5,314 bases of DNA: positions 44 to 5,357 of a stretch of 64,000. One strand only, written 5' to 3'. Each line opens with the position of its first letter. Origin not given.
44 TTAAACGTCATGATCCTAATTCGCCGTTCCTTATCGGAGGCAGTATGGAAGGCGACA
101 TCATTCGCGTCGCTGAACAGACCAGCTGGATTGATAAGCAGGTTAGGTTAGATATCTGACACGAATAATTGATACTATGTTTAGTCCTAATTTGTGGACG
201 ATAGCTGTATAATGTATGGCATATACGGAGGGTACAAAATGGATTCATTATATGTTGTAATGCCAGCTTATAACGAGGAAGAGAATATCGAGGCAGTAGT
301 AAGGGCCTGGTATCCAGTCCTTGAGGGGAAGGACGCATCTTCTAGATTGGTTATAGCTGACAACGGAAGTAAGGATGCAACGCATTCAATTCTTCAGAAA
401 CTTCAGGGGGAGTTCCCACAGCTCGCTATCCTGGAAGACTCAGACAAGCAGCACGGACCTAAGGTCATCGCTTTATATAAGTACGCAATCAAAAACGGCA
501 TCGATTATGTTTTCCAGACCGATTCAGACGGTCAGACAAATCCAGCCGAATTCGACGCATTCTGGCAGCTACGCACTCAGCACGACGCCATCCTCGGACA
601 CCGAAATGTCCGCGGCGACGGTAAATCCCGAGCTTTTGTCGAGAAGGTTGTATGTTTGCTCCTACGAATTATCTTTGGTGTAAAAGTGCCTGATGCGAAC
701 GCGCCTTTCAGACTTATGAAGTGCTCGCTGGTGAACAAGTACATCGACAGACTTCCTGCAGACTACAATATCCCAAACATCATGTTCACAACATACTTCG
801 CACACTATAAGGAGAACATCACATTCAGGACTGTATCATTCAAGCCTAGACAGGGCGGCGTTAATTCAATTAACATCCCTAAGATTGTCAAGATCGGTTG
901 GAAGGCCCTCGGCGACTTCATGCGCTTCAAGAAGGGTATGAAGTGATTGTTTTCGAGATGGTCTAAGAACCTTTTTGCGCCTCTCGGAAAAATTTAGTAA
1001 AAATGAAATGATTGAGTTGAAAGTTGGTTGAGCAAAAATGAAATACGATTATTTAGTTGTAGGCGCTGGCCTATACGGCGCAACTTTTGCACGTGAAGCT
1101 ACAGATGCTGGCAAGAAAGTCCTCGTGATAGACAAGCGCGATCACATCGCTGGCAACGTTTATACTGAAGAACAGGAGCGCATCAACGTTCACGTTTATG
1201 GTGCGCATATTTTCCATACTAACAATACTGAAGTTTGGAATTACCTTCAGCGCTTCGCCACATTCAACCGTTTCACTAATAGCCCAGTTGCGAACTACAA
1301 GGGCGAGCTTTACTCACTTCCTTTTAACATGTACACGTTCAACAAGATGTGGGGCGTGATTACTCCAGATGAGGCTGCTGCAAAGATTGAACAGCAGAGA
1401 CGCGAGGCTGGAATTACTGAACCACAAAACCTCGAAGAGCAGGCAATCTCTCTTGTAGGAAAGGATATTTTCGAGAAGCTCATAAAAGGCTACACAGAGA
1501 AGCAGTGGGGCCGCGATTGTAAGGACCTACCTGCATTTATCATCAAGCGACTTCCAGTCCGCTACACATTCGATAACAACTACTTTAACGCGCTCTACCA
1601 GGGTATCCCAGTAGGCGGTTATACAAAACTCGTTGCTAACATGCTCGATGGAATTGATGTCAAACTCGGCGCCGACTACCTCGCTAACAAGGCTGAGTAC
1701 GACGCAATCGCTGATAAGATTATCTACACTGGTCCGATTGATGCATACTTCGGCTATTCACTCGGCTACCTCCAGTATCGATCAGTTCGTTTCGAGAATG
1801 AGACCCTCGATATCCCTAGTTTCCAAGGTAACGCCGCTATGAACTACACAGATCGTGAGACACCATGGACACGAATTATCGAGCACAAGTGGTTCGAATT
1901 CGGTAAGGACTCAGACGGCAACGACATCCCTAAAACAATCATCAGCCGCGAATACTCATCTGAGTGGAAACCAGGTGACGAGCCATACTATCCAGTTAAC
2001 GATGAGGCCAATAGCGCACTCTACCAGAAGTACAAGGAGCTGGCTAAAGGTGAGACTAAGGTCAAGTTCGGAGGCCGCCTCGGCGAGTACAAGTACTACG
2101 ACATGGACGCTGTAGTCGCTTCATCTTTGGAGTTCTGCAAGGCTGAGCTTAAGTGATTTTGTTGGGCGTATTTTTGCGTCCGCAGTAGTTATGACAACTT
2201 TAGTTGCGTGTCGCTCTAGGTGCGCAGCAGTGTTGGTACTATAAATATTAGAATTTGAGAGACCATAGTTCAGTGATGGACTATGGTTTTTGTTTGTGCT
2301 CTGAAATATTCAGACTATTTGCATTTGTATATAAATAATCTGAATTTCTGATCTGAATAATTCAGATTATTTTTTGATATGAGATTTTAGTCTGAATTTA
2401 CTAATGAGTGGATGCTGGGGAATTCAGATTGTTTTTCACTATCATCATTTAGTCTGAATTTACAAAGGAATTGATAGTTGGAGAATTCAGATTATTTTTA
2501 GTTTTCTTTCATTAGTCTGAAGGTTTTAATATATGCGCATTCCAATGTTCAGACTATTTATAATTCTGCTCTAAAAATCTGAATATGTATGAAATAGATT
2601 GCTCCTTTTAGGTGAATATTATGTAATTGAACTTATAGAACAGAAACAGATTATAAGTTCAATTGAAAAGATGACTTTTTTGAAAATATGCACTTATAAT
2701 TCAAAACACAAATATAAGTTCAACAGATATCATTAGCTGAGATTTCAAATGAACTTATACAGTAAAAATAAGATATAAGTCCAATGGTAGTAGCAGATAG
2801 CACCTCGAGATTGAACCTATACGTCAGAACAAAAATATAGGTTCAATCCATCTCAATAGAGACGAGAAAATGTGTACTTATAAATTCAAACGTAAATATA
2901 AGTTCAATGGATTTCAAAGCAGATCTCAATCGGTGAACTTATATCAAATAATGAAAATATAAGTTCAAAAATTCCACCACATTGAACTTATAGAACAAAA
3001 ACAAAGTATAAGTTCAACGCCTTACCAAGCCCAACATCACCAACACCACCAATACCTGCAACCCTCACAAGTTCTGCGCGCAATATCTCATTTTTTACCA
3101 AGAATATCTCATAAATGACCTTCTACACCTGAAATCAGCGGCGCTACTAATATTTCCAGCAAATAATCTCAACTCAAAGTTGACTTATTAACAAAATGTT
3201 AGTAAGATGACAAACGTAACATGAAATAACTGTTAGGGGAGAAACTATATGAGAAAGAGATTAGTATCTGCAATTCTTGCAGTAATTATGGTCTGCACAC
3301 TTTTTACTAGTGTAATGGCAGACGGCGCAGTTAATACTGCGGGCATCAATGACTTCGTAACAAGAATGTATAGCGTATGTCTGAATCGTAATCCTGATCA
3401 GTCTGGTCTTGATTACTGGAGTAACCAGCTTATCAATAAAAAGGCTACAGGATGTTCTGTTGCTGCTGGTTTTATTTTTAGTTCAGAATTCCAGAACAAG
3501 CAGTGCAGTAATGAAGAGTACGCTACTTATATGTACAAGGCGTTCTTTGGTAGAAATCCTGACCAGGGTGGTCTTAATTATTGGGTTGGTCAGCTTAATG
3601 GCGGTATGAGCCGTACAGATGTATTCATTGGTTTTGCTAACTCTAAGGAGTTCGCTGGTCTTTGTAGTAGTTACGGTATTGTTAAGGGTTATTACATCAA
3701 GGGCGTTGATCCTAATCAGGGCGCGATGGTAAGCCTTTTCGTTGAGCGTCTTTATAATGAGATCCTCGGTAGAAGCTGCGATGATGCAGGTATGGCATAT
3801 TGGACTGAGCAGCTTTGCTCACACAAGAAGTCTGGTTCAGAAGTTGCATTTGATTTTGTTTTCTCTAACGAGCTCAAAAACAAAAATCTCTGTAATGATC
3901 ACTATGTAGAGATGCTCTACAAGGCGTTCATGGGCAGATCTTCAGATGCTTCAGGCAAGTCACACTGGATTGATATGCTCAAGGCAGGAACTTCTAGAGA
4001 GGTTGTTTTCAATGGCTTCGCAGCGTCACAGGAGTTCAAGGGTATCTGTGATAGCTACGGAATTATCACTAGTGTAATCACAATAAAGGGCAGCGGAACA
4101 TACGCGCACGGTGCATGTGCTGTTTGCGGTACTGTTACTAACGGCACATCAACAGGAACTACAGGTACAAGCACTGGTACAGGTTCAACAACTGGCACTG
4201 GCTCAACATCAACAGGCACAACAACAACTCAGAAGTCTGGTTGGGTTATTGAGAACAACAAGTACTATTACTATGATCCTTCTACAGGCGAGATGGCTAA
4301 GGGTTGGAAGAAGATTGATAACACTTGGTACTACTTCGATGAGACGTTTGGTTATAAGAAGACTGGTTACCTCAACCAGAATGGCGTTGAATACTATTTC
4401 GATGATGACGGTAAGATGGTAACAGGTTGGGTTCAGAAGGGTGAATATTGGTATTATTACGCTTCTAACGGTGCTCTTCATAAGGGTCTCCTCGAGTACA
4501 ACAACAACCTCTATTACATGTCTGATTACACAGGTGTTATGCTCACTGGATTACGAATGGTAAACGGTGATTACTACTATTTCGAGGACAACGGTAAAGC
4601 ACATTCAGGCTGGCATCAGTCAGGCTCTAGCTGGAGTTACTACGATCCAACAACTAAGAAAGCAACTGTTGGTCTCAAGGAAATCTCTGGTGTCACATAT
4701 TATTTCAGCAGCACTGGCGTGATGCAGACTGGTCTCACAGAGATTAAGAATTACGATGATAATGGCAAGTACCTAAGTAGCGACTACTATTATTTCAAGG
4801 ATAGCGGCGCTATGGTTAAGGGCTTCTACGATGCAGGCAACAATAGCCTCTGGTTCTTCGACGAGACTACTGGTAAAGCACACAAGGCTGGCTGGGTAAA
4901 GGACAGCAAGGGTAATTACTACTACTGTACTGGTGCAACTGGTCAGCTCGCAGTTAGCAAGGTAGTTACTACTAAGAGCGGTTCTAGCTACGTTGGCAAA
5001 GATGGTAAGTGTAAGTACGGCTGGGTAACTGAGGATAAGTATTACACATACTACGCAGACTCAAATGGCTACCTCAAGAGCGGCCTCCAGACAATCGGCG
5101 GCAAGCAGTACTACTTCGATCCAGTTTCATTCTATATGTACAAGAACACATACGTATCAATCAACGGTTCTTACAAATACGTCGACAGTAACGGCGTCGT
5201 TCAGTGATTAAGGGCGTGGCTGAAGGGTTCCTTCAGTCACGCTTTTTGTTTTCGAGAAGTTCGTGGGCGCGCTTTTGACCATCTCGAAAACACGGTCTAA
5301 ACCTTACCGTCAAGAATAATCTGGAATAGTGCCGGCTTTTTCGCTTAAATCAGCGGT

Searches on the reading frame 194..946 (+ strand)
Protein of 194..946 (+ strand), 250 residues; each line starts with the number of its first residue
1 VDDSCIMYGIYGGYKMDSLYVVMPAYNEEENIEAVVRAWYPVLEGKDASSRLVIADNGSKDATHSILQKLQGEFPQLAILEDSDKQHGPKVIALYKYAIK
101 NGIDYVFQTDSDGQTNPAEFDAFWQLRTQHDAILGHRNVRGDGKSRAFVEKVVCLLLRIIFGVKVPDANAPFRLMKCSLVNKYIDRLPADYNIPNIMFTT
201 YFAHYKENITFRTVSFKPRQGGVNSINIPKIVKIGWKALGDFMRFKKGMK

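Call 13: search_protein_families(library=pfam, proteins=[window:194-946:+], max_evalue=0.01)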
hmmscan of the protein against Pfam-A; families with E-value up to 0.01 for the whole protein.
window:194-946:+ (250 aa): 1 family
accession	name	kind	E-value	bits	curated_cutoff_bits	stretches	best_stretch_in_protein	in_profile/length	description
PF00535.33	Glycos_transf_2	-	6.5e-10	39.6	23.3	1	21-180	2-164/168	Glycosyl transferase family 2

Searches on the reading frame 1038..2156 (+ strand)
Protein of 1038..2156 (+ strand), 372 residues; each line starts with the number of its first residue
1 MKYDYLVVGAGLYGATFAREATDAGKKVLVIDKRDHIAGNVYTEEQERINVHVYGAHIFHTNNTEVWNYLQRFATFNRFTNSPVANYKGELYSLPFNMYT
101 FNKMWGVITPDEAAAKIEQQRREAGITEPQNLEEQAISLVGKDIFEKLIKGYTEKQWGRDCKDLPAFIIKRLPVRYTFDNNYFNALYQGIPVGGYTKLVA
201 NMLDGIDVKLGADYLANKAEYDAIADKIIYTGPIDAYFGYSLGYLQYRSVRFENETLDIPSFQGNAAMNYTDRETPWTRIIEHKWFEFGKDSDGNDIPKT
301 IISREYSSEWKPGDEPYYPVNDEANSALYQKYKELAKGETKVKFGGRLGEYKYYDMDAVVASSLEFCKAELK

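Call 13: search_protein_families(library=pfam, proteins=[window:1038-2156:+], max_evalue=0.01)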
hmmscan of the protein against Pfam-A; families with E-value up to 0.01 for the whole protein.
window:1038-2156:+ (372 aa): 10 families
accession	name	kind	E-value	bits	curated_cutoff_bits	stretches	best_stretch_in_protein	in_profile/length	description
PF03275.19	GLF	-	9.9e-81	270.7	26.3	1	147-353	1-203/203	UDP-galactopyranose mutase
PF13450.12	NAD_binding_8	-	2.9e-19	69.5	21.9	1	7-73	1-68/68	NAD(P)-binding Rossmann-like domain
PF01593.30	Amino_oxidase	-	1.2e-05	25.2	19.8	1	18-95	7-87/443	Flavin containing amine oxidoreductase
PF01266.30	DAO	-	3.9e-05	23.8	27.9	1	4-39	1-37/353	FAD dependent oxidoreductase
PF00070.33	Pyr_redox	-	0.0004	21.3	22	1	6-40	3-36/82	Pyridine nucleotide-disulphide oxidoreductase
PF07992.20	Pyr_redox_2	-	0.00043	20.2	26.1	1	6-45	146-184/291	Pyridine nucleotide-disulphide oxidoreductase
PF03486.20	HI0933_like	-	0.0014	18.6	50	1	4-88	2-78/244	HI0933-like protein Rossmann domain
PF00890.30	FAD_binding_2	-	0.0042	16.8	20.4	1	4-39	1-36/414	FAD binding domain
PF12831.13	FAD_oxidored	-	0.0047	16.7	27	1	4-41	1-38/416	FAD dependent oxidoreductase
PF13454.12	NAD_binding_9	-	0.0061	17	21.8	1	7-72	2-74/155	FAD-NAD(P)-binding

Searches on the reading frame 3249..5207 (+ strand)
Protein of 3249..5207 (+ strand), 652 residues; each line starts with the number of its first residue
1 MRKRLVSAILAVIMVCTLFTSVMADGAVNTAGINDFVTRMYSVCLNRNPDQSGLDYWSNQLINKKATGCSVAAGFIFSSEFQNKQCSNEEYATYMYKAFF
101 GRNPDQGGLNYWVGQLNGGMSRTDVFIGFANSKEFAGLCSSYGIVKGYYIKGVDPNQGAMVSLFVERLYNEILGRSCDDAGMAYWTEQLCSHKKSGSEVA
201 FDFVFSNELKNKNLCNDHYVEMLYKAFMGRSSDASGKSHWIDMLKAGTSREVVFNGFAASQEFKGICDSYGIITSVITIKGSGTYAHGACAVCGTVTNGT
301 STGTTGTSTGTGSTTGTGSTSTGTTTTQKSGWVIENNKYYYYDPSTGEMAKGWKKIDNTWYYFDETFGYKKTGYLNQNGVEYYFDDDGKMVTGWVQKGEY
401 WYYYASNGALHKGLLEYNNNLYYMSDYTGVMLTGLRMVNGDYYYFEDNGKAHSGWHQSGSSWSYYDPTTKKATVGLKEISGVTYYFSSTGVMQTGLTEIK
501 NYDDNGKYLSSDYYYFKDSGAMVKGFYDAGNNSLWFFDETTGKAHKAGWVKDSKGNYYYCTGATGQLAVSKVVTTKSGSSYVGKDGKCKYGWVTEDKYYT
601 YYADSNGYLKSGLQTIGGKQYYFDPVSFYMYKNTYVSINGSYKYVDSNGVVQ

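Call 3: search_protein_families(library=pfam, proteins=[window:3249-5207:+], max_evalue=1)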
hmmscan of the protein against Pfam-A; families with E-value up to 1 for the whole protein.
window:3249-5207:+ (652 aa): 3 families
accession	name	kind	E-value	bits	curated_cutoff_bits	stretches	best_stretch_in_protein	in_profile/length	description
PF13946.11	DUF4214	-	2.5e-61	204.1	23.2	4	72-138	1-71/72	Domain of unknown function (DUF4214)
PF19127.6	Choline_bind_3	-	5.8e-34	116.2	27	8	330-366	2-38/47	Choline-binding repeat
PF01473.26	Choline_bind_1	-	1.5e-23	82.2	20.5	7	352-365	2-15/19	Putative cell wall binding repeat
